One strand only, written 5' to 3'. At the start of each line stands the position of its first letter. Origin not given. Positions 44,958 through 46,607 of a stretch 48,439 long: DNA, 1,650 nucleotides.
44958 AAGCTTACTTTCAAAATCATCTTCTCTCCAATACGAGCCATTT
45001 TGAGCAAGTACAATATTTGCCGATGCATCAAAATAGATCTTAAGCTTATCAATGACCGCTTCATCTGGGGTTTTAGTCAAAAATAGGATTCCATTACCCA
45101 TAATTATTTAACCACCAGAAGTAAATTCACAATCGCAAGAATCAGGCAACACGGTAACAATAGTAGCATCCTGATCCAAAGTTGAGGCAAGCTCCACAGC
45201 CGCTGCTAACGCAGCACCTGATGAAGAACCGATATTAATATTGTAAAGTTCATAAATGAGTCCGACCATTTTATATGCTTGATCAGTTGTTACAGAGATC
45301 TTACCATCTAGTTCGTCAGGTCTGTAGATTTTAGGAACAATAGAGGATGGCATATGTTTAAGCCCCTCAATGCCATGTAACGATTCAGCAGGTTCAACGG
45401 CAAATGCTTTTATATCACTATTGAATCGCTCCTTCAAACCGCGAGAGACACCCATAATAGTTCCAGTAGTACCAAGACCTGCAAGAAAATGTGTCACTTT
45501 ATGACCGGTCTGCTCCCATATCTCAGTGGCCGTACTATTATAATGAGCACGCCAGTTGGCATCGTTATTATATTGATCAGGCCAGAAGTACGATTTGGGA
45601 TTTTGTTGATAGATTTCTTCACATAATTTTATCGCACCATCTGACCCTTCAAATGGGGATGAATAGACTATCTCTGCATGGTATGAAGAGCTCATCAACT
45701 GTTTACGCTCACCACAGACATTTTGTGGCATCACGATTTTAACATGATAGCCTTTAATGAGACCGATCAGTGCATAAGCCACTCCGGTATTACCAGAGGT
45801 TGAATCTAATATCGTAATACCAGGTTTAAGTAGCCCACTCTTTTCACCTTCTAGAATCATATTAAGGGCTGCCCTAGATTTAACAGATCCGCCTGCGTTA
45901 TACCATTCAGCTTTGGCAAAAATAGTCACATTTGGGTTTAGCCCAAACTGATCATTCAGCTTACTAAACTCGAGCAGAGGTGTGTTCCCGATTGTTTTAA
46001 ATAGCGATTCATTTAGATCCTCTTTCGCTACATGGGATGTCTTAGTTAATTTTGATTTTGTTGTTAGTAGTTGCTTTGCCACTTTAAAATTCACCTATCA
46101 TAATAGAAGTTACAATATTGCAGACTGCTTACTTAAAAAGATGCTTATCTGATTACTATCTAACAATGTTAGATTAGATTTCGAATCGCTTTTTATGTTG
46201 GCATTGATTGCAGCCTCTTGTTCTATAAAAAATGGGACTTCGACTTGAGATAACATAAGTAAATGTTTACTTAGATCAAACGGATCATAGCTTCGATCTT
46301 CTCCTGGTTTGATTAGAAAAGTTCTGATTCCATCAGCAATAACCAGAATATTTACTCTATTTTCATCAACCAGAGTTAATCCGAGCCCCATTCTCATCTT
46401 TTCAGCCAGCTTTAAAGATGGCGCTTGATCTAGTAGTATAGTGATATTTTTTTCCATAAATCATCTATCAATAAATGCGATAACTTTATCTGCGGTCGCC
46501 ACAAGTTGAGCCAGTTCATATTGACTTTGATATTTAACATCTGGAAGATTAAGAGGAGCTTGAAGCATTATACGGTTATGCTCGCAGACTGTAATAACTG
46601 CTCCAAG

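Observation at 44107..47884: Eight-gene operon joining a CysO/CysM-type thiocarboxylate cysteine pathway to a TusA/DsrEFH-like persulfide relay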

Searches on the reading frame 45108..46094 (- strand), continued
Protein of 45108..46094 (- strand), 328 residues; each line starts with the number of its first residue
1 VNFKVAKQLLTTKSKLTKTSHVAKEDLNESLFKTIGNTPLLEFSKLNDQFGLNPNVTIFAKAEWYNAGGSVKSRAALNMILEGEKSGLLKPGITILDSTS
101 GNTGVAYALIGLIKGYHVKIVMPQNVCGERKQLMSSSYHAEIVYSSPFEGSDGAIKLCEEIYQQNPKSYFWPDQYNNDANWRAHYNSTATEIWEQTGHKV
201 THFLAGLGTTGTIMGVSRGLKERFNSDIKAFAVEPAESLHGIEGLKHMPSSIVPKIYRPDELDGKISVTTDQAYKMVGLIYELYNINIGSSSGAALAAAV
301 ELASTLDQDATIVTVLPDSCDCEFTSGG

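Call 81: search_protein_families(library=ncbifam, proteins=[L002:3945-5174:+, L002:8507-9001:+, L001:8008-8343:+, L001:3622-4557:+], max_evalue=0.00001)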
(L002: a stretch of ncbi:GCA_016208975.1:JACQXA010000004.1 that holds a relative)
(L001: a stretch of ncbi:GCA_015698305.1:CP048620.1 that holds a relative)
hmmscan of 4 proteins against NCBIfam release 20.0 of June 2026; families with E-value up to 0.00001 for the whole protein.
L002:3945-5174:+ (409 aa): 33 families (the best 25 are shown)
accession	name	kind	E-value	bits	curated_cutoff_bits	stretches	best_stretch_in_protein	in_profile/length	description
NF006050.0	PRK08197.1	equivalog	2.6e-87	293.2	303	1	2-387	4-390/406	threonine synthase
TIGR00260.1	thrC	equivalog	3.7e-84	282.8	167.1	1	56-383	1-340/340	threonine synthase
NF004170.0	PRK05638.1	equivalog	1.4e-60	205.1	421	1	7-382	2-359/442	threonine synthase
NF006205.0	PRK08329.1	equivalog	1.3e-41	142.8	358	1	7-381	2-346/347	threonine synthase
NF005035.0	PRK06450.1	equivalog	1.7e-40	138.9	301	1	8-381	5-337/338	threonine synthase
NF004996.0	PRK06381.1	equivalog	2.4e-36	125.4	266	1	76-377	14-317/319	threonine synthase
TIGR01127.1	ilvA_1Cterm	equivalog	4.1e-19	68.8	378.75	1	78-359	1-271/380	threonine ammonia-lyase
NF005292.0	PRK06815.1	equivalog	2.3e-16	59.8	371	1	77-373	21-304/320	threonine/serine dehydratase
NF006455.0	PRK08813.1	equivalog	7.5e-16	58.3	489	1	78-360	40-298/374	threonine dehydratase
TIGR03844.1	cysteate_syn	equivalog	1.1e-15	57.3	324.9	1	7-194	3-185/398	cysteate synthase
NF006389.0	PRK08638.1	equivalog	1.3e-14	53.9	453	1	78-373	28-311/333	bifunctional threonine ammonia-lyase/L-serine ammonia-lyase TdcB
NF006390.0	PRK08639.1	equivalog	3.2e-14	52.7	421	1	78-374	26-312/418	threonine ammonia-lyase IlvA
NF005600.0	PRK07334.1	equivalog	7.8e-13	47.8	496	1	78-372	29-306/408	threonine ammonia-lyase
NF006674.0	PRK09224.1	subfamily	1.1e-12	47.5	577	1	78-372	26-308/508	threonine ammonia-lyase IlvA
NF005680.0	PRK07476.1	equivalog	1.7e-12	47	413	1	78-379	24-311/326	hydroxyectoine utilization dehydratase EutB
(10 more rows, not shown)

L002:8507-9001:+ (164 aa): 0 families

L001:8008-8343:+ (111 aa): 2 families
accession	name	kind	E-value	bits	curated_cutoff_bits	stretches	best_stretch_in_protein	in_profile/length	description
NF041613.1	fdxn_Azotob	equivalog_domain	5.8e-20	71.5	195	1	4-96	4-96/107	2Fe-2S ferredoxin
NF041612.1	fdxn_Clost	equivalog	1.3e-18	67.4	150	1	5-102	5-102/102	2Fe-2S ferredoxin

L001:3622-4557:+ (311 aa): 31 families (the best 25 are shown)
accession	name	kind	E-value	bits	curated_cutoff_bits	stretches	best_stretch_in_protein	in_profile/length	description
TIGR01139.1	cysK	equivalog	1.6e-128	428.2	350.95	1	14-308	3-296/298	cysteine synthase A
TIGR01136.1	cysKM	subfamily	4.2e-123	410.5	344.15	1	14-308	3-297/299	cysteine synthase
TIGR01137.1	cysta_beta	equivalog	2.2e-95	320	510.25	1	10-306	3-307/457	cystathionine beta-synthase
NF007989.0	PRK10717.1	equivalog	3.2e-95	319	387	1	9-306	5-314/334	cysteine synthase A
TIGR01138.1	cysM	equivalog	1.1e-85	287.7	394.2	1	14-306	4-286/290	cysteine synthase B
NF008735.0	PRK11761.1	equivalog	8.9e-81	271.4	413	1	14-307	8-291/296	cysteine synthase CysM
TIGR03945.1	PLP_SbnA_fam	equivalog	1.3e-73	247.7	349.95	1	14-305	3-295/304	2,3-diaminopropionate biosynthesis protein SbnA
NF053679.1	CysteaSynCapA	equivalog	2.6e-69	233.5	600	1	8-306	6-316/329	cysteate synthase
NF052478.1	CystDsulMYC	equivalog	6.5e-19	68.4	600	1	32-305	36-321/354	L-cysteine desulfhydrase Cds1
NF005292.0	PRK06815.1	equivalog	3e-17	62.6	371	1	14-297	17-303/320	threonine/serine dehydratase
NF004996.0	PRK06381.1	equivalog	9e-16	57.8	266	1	17-198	14-189/319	threonine synthase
NF006050.0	PRK08197.1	equivalog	5.5e-13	48.5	303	1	17-198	79-253/406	threonine synthase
NF004170.0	PRK05638.1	equivalog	9.9e-13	47.4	421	1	17-172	65-211/442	threonine synthase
TIGR01127.1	ilvA_1Cterm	equivalog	8.6e-12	44.7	378.75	1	19-214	1-187/380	threonine ammonia-lyase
NF006389.0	PRK08638.1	equivalog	1e-11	44.4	453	1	15-209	24-209/333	bifunctional threonine ammonia-lyase/L-serine ammonia-lyase TdcB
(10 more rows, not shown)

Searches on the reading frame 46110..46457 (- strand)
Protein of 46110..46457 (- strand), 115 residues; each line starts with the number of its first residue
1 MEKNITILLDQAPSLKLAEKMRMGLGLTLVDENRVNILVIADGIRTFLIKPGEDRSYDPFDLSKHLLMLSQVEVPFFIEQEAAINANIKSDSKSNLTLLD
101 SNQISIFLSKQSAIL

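Call 3: search_protein_families(library=pfam, proteins=[window:46110-46457:-], max_evalue=0.1)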
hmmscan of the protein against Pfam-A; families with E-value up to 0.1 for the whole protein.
window:46110-46457:- (115 aa): 1 family
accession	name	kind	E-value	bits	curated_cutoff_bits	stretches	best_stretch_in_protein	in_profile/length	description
PF02635.20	DsrE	-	0.044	14.4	22.7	1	27-108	27-107/116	DsrE/DsrF-like family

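Call 4: search_protein_families(library=ncbifam, proteins=[window:46110-46457:-], max_evalue=0.1)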
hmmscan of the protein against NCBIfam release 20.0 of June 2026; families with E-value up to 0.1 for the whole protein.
window:46110-46457:- (115 aa): 0 families

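Call 44: search_solved_structures(query=A3, max_evalue=1)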
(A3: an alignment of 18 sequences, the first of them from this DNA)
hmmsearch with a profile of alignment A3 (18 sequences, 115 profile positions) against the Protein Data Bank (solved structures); distinct sequences matched with E-value up to 1: 3.
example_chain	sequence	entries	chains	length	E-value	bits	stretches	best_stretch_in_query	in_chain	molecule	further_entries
2hy5_B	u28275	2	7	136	3.1e-12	49.8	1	3-89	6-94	Intracellular sulfur oxidation protein dsrF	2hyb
2d1p_B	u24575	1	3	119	0.00057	23.2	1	2-115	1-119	Hypothetical UPF0116 protein yheM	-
1jx7_A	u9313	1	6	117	0.0037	20.5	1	2-114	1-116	HYPOTHETICAL PROTEIN YCHN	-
